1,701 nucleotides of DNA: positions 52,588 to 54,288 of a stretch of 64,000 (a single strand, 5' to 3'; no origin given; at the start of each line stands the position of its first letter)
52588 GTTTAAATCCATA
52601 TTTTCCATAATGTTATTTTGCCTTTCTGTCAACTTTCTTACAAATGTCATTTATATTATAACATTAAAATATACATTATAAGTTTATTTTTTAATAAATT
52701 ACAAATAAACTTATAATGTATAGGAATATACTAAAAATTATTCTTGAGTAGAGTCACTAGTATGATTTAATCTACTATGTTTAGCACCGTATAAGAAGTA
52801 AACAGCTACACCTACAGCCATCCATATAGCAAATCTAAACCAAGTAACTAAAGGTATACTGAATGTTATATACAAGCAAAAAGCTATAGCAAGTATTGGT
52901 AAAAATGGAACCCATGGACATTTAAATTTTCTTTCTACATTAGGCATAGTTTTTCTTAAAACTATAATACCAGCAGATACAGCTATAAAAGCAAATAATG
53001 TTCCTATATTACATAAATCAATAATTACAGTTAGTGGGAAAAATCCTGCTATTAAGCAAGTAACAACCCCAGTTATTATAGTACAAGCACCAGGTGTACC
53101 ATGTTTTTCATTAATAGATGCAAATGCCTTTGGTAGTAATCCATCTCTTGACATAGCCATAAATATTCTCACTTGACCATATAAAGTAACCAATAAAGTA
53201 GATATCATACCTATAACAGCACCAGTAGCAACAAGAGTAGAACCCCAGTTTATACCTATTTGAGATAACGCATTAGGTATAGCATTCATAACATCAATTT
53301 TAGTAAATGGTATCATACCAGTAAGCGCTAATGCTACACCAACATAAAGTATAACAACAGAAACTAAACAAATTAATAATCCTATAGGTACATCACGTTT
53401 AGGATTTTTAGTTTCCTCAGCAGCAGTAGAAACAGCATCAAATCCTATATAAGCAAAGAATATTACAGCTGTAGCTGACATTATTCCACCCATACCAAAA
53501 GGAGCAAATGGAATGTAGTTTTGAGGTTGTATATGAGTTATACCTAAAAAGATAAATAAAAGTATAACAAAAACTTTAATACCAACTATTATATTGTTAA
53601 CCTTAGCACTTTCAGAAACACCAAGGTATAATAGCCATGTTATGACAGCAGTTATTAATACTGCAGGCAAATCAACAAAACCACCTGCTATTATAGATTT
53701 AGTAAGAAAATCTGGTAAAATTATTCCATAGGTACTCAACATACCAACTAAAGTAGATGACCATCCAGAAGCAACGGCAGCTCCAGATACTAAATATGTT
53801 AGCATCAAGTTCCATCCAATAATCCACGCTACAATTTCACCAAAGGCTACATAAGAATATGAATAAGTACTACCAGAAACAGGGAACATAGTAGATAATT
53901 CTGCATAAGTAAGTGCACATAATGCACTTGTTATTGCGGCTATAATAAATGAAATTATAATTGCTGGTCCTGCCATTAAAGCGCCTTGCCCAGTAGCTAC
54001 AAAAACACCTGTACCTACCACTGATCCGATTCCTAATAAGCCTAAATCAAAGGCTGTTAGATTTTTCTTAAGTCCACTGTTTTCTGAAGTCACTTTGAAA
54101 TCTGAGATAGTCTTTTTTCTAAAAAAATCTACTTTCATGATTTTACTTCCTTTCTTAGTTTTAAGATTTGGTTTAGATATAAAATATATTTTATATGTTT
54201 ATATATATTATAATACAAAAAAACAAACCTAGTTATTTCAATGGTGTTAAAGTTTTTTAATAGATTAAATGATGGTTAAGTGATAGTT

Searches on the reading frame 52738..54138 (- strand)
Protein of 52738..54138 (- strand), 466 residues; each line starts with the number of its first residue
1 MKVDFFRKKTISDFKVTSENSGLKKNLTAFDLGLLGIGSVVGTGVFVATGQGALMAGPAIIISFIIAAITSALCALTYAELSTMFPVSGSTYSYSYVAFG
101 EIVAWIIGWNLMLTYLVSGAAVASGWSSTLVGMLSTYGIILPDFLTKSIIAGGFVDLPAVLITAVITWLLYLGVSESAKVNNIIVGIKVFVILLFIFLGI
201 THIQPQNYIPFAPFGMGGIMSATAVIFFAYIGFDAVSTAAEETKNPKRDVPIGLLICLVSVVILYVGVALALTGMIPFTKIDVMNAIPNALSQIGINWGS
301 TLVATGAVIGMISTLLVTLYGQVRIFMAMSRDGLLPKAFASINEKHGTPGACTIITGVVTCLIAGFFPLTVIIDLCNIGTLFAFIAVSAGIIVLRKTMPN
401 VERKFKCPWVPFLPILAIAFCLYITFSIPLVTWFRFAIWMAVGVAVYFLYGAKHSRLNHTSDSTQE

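Call 67: search_protein_families(library=pfam, proteins=[window:52738-54138:-], max_evalue=0.001)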
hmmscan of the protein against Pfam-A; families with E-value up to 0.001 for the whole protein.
window:52738-54138:- (466 aa): 3 families
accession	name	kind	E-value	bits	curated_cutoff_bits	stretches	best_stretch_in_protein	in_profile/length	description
PF13520.12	AA_permease_2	-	1.5e-52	179.4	27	1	30-445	4-426/427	Amino acid permease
PF00324.27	AA_permease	-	3.2e-42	145.2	24.6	1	34-428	4-420/470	Amino acid permease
PF13906.12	AA_permease_C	-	2.3e-16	60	27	1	405-455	1-51/51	C-terminus of AA_permease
